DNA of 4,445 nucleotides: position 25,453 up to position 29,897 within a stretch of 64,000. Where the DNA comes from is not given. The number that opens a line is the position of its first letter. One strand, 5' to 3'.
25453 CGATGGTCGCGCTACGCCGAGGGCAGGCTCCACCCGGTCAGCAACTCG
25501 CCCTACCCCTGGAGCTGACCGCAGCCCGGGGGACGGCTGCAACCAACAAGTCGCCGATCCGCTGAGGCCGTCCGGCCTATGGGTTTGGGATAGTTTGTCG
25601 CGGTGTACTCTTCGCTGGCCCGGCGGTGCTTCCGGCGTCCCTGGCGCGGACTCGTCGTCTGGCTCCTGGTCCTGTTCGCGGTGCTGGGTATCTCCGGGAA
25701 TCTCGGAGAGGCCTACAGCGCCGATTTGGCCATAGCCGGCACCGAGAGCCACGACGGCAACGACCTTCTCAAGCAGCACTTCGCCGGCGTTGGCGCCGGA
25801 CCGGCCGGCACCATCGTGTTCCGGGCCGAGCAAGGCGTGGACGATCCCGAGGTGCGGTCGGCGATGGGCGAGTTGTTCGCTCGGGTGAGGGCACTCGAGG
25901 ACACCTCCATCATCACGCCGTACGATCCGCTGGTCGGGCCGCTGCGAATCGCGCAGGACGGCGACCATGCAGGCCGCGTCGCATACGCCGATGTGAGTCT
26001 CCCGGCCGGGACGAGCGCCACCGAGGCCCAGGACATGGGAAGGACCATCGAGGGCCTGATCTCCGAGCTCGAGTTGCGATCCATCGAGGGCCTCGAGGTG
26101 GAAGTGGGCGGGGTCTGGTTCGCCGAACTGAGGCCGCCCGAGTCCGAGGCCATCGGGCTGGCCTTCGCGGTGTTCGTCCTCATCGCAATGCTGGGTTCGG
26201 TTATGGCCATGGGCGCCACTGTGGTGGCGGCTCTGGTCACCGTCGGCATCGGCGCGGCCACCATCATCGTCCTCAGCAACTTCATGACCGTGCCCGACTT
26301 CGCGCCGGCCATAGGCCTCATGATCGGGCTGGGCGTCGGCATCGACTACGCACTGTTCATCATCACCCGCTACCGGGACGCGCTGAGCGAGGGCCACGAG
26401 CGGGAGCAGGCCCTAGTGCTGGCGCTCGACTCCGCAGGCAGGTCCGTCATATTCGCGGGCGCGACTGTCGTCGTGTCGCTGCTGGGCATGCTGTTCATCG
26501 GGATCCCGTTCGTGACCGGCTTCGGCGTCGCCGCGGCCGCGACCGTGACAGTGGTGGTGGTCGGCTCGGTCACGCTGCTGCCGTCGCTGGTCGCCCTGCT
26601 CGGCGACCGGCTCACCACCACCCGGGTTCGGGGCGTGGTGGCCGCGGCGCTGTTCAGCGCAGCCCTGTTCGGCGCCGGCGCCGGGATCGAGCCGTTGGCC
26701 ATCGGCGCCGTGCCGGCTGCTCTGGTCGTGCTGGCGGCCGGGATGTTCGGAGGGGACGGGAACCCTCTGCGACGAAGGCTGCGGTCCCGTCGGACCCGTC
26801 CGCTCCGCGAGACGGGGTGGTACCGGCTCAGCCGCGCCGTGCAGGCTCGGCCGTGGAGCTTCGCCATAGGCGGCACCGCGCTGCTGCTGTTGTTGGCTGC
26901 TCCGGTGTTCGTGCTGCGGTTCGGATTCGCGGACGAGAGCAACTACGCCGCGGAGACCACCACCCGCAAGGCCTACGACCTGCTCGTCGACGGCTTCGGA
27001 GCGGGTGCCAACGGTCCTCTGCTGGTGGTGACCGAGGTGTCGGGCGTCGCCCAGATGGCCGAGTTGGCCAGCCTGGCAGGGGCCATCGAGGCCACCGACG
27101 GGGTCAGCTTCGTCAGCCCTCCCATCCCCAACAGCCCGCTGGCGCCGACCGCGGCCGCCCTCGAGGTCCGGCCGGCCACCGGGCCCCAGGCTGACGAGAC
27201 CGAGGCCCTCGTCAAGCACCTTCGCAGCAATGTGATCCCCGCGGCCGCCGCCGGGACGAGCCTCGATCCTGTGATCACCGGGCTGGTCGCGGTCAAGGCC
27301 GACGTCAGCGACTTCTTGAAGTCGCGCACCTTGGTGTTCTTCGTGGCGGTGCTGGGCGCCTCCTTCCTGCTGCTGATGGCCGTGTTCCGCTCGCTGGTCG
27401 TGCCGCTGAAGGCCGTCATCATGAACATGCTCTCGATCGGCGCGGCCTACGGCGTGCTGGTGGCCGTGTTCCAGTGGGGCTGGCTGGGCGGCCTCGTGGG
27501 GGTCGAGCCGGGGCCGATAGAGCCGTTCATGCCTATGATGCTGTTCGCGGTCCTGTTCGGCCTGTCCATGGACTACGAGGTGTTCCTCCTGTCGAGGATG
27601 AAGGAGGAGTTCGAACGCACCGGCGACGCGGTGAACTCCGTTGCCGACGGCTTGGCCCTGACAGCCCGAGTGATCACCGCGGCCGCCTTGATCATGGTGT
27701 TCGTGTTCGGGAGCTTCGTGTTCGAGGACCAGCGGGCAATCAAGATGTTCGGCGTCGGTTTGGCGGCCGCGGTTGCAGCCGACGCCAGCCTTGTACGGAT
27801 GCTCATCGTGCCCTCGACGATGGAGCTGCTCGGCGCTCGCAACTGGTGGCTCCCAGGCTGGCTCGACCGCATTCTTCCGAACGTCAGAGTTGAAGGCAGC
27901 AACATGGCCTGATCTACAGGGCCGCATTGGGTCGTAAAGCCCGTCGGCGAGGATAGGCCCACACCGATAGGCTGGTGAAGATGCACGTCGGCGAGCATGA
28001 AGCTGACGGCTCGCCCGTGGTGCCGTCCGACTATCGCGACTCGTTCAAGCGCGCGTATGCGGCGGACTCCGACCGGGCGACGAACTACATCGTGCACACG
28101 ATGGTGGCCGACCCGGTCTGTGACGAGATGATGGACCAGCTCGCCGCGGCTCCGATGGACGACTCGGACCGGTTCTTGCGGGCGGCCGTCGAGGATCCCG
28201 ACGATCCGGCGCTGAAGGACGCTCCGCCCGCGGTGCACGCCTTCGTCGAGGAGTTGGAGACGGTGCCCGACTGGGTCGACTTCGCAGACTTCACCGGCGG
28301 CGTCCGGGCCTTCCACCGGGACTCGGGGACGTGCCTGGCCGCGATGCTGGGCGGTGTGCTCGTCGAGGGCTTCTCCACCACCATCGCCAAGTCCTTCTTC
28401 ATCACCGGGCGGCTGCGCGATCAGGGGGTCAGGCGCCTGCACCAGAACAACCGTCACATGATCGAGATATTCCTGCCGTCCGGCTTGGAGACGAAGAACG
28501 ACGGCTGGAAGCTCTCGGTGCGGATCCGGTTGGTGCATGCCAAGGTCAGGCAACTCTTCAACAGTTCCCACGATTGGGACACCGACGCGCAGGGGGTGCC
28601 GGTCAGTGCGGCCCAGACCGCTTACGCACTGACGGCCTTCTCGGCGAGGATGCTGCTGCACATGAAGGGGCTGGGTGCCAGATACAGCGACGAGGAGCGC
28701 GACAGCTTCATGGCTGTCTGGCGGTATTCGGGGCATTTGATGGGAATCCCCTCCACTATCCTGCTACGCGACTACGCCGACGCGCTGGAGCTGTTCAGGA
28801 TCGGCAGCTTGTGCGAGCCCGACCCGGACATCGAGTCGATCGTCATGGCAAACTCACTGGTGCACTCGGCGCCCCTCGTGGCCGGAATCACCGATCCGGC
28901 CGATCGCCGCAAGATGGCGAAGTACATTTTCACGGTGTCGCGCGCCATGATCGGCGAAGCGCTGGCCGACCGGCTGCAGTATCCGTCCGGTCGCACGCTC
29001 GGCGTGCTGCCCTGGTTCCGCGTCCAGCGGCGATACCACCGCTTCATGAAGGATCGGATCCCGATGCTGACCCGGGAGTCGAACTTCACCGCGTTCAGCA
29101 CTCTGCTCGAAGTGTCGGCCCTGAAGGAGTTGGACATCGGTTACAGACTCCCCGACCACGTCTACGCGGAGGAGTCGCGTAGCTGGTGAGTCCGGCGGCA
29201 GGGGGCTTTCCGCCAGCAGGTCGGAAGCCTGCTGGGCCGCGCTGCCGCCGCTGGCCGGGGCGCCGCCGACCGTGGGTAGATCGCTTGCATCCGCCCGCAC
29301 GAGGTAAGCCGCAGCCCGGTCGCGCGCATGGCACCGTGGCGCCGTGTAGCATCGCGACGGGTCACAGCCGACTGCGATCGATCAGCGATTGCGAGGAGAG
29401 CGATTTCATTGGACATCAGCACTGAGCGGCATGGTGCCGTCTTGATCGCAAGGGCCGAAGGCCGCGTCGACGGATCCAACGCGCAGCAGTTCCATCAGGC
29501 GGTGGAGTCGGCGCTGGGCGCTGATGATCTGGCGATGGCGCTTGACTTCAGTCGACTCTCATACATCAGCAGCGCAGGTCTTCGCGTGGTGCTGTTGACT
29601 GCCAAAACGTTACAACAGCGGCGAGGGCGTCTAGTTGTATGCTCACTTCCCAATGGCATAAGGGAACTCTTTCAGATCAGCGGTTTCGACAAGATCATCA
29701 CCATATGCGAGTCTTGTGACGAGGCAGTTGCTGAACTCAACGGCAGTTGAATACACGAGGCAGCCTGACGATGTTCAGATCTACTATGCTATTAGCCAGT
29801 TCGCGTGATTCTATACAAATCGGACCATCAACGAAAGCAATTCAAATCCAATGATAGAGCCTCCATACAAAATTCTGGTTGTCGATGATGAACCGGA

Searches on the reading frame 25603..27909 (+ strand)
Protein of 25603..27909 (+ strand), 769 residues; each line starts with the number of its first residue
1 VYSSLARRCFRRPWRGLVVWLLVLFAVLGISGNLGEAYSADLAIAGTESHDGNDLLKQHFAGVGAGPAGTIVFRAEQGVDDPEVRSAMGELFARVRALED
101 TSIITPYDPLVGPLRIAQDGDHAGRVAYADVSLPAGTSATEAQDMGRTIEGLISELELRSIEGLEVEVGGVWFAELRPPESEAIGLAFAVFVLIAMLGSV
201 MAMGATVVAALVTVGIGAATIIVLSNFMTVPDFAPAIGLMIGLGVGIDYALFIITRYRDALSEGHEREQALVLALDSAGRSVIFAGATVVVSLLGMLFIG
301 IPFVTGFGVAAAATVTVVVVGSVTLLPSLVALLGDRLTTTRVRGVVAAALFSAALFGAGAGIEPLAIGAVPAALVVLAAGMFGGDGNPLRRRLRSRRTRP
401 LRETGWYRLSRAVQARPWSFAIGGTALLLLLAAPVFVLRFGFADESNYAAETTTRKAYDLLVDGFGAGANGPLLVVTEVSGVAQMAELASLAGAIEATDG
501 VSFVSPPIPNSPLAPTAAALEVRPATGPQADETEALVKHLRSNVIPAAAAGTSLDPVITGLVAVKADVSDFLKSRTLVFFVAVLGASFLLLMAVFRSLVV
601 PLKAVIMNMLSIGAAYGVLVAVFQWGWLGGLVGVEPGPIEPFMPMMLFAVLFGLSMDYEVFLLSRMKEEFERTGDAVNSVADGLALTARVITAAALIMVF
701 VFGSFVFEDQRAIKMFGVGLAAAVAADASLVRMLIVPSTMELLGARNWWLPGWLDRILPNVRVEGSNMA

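Call 11: search_protein_families(library=pfam, proteins=[window:25603-27909:+], max_evalue=0.001)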
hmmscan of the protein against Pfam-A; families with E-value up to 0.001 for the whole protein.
window:25603-27909:+ (769 aa): 1 family
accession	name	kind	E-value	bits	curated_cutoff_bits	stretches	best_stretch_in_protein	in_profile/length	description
PF03176.21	MMPL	-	1.1e-66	225.5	20.5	2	42-337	2-306/333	MMPL family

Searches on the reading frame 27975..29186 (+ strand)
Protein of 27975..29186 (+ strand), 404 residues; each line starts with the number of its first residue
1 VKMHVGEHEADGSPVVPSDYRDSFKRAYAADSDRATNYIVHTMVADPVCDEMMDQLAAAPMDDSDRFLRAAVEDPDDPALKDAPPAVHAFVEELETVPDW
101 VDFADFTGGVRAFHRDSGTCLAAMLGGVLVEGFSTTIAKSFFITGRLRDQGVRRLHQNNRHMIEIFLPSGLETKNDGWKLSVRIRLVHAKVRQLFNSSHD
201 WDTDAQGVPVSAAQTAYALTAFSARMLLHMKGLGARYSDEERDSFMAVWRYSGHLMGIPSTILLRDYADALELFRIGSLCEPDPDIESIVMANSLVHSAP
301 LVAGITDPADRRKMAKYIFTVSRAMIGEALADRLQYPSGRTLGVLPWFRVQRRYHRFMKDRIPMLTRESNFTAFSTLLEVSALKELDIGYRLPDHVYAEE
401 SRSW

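Call 11: search_protein_families(library=pfam, proteins=[window:27975-29186:+], max_evalue=0.001)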
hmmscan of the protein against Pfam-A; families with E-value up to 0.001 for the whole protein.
window:27975-29186:+ (404 aa): 1 family
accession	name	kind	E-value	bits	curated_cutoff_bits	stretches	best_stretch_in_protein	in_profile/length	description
PF09995.15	MPAB_Lcp_cat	-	1.3e-17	65.1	23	1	113-341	3-217/231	ER-bound oxygenase mpaB/B'/Rubber oxygenase, catalytic domain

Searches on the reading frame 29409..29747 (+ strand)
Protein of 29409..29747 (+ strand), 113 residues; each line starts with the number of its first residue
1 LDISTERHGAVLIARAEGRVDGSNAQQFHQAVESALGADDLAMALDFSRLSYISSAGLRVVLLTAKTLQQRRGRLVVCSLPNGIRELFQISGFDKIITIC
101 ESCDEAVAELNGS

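Call 7: search_protein_families(library=pfam, proteins=[window:29409-29747:+], max_evalue=0.01)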
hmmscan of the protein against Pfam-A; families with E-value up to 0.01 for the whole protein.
window:29409-29747:+ (113 aa): 3 families
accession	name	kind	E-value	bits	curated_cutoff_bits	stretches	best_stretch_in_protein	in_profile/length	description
PF01740.26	STAS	-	2.5e-18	66.2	22.6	1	3-106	2-106/106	STAS domain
PF13466.11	STAS_2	-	4.1e-14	53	29.2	1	17-94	4-80/80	STAS domain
PF05610.16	DUF779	-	0.0066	17.1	25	1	5-83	6-83/94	Protein of unknown function (DUF779)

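Call 8: search_protein_families(library=ncbifam, proteins=[window:29409-29747:+], max_evalue=0.01)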
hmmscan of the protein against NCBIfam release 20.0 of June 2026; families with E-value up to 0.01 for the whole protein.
window:29409-29747:+ (113 aa): 2 families
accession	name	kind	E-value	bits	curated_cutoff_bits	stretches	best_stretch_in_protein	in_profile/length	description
TIGR00377.1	ant_ant_sig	superfamily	2.4e-21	75.7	53.45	1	1-105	3-108/108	anti-sigma factor antagonist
TIGR02886.1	spore_II_AA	equivalog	1.4e-16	60.4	114.75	1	5-107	3-106/106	anti-sigma F factor antagonist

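Call 58: search_solved_structures(query=window:29409-29747:+, max_evalue=0.001)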
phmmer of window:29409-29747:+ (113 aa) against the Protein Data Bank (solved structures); distinct sequences matched with E-value up to 0.001: 9.
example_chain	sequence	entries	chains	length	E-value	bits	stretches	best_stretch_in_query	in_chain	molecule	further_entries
1auz_A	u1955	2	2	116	6.4e-12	49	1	10-108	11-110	SPOIIAA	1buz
4hyl_A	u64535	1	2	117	1.6e-10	44.5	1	15-110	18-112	Stage II sporulation protein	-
1th8_B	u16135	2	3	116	1.7e-09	41.2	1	6-100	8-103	Anti-sigma F factor antagonist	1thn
1tid_B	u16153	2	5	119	4.9e-09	39.7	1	6-100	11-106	Anti-sigma F factor antagonist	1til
4qtp_A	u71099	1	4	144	5.7e-07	33.1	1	5-109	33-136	Anti-sigma factor antagonist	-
1sbo_A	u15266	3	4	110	6.9e-07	32.8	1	12-106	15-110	Putative anti-sigma factor antagonist TM1442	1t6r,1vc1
1h4y_A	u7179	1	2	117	8.6e-05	26.1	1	12-96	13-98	ANTI-SIGMA F FACTOR ANTAGONIST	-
1h4x_A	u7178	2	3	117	0.00016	25.2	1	12-96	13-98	ANTI-SIGMA F FACTOR ANTAGONIST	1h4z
8ih8_A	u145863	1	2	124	0.00028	24.5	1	4-111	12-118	Anti-sigma-F factor antagonist RsfB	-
